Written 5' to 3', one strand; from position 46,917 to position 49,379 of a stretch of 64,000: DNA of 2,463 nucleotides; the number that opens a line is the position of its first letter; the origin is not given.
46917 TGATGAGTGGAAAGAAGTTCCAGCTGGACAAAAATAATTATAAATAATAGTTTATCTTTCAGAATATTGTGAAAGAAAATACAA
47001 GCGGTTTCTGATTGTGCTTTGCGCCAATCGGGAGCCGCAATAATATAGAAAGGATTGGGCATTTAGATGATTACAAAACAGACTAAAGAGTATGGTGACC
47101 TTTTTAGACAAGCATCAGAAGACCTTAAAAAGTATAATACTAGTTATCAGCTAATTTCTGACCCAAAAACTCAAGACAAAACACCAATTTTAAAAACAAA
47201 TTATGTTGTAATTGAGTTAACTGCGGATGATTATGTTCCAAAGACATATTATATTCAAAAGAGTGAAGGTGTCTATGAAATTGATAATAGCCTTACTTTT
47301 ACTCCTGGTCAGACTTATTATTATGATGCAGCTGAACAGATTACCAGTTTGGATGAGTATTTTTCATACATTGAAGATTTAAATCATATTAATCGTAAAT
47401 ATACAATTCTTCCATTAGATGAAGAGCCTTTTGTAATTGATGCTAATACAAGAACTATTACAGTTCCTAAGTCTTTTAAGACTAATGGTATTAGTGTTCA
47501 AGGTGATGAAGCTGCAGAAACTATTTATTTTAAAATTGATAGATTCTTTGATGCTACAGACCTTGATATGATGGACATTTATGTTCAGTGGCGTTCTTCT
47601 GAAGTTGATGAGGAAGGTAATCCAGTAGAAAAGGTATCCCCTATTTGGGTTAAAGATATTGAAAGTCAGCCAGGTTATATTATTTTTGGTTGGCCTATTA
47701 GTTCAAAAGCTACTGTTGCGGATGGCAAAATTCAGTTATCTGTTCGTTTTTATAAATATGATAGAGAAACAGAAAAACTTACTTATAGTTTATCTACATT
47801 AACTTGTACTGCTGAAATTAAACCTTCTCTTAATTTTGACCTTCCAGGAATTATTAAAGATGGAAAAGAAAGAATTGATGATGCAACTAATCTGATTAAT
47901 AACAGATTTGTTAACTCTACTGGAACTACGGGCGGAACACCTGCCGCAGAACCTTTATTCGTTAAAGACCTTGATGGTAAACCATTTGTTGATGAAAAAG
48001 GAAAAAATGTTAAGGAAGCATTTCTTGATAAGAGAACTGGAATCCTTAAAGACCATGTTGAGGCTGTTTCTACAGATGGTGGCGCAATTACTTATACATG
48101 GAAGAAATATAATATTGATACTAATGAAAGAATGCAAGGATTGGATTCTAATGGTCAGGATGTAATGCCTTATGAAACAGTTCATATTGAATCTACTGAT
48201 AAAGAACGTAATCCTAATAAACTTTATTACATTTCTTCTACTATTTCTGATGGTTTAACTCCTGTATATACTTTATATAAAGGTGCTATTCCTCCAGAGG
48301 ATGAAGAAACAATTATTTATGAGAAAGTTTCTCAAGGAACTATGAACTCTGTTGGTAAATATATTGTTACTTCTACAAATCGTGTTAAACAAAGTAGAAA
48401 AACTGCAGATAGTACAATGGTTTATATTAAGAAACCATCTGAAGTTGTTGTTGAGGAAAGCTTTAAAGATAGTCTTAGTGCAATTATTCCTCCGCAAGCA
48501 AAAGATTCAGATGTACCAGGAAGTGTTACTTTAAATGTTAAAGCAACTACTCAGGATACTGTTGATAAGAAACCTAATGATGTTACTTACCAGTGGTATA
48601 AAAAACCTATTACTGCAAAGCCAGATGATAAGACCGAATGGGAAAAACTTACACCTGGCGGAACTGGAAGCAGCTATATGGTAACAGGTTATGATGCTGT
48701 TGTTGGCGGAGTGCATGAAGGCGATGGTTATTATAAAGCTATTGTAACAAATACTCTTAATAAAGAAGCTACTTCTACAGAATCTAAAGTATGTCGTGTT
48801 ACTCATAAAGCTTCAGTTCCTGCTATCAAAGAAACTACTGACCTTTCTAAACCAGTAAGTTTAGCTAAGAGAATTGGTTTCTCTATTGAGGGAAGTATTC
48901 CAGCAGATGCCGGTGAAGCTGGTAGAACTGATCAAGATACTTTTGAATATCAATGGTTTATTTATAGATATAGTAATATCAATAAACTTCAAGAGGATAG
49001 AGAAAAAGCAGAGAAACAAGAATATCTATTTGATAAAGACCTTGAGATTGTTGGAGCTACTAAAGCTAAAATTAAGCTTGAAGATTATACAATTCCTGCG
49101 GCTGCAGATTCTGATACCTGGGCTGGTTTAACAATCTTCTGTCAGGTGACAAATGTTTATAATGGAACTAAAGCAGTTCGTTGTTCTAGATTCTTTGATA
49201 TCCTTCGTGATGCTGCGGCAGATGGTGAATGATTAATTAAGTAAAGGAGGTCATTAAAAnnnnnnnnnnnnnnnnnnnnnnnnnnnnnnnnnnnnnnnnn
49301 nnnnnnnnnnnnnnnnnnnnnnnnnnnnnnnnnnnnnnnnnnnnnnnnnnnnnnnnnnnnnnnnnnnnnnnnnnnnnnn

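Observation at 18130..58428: Hyper-expanded host-recognition apparatus: about 40 kb and at least 12 tail, fibre and RBP genes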

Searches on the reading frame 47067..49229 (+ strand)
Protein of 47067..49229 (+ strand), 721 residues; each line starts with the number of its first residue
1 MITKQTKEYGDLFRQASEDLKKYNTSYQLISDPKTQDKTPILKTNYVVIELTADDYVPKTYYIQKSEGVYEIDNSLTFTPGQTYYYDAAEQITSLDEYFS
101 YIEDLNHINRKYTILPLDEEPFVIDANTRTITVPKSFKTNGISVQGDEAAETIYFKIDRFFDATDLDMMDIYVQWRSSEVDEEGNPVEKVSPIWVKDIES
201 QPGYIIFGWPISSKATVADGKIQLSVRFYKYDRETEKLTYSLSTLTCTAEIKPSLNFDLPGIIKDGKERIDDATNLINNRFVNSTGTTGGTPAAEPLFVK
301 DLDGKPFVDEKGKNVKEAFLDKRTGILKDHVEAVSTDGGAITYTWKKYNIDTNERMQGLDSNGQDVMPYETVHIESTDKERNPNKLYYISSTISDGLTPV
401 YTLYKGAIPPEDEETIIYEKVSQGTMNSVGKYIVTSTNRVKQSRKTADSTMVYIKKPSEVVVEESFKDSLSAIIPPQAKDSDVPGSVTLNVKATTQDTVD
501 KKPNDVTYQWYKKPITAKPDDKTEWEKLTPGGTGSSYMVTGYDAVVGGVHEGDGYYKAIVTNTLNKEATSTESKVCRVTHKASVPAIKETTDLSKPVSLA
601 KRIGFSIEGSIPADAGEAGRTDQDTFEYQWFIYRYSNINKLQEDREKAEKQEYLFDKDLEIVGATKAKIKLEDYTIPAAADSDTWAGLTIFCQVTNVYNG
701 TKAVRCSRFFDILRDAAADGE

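Call 4: search_protein_families(library=phrogs, proteins=[window:47067-49229:+], max_evalue=0.01)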
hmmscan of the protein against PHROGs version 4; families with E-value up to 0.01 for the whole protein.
window:47067-49229:+ (721 aa): 0 families

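Call 6: search_protein_families(library=pfam, proteins=[window:47067-49229:+], max_evalue=0.01)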
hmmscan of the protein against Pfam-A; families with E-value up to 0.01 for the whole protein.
window:47067-49229:+ (721 aa): 0 families

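Call 68: search_solved_structures(query=A3, max_evalue=1, show_alignments=2)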
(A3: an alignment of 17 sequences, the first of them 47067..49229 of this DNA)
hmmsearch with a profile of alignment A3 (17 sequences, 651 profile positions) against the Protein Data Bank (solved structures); distinct sequences matched with E-value up to 1: 9.
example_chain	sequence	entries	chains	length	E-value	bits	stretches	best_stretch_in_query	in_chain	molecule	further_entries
9e99_J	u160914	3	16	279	0.0026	19.9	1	442-531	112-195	32 kDa protein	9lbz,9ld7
4u7m_A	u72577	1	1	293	0.019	17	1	452-537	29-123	Leucine-rich repeats and immunoglobulin-like domains protein 1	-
9d7z_J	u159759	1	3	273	0.025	16.7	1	412-508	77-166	Ig-like domain-containing protein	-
9loc_A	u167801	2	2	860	0.085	14.9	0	374-422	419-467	Fc receptor-like protein 5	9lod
5oj2_A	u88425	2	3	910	0.22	13.6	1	378-466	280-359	MAM domain-containing glycosylphosphatidylinositol anchor protein 1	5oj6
2vr9_A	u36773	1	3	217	0.29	13.2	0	363-409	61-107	ROUNDABOUT 1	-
2vra_A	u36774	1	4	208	0.64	12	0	363-409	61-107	ROUNDABOUT 1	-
1e07_A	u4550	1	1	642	0.73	11.8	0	377-511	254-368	CARCINOEMBRYONIC ANTIGEN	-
9gh5_D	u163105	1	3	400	0.97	11.4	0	377-484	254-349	Carcinoembryonic antigen-related cell adhesion molecule 1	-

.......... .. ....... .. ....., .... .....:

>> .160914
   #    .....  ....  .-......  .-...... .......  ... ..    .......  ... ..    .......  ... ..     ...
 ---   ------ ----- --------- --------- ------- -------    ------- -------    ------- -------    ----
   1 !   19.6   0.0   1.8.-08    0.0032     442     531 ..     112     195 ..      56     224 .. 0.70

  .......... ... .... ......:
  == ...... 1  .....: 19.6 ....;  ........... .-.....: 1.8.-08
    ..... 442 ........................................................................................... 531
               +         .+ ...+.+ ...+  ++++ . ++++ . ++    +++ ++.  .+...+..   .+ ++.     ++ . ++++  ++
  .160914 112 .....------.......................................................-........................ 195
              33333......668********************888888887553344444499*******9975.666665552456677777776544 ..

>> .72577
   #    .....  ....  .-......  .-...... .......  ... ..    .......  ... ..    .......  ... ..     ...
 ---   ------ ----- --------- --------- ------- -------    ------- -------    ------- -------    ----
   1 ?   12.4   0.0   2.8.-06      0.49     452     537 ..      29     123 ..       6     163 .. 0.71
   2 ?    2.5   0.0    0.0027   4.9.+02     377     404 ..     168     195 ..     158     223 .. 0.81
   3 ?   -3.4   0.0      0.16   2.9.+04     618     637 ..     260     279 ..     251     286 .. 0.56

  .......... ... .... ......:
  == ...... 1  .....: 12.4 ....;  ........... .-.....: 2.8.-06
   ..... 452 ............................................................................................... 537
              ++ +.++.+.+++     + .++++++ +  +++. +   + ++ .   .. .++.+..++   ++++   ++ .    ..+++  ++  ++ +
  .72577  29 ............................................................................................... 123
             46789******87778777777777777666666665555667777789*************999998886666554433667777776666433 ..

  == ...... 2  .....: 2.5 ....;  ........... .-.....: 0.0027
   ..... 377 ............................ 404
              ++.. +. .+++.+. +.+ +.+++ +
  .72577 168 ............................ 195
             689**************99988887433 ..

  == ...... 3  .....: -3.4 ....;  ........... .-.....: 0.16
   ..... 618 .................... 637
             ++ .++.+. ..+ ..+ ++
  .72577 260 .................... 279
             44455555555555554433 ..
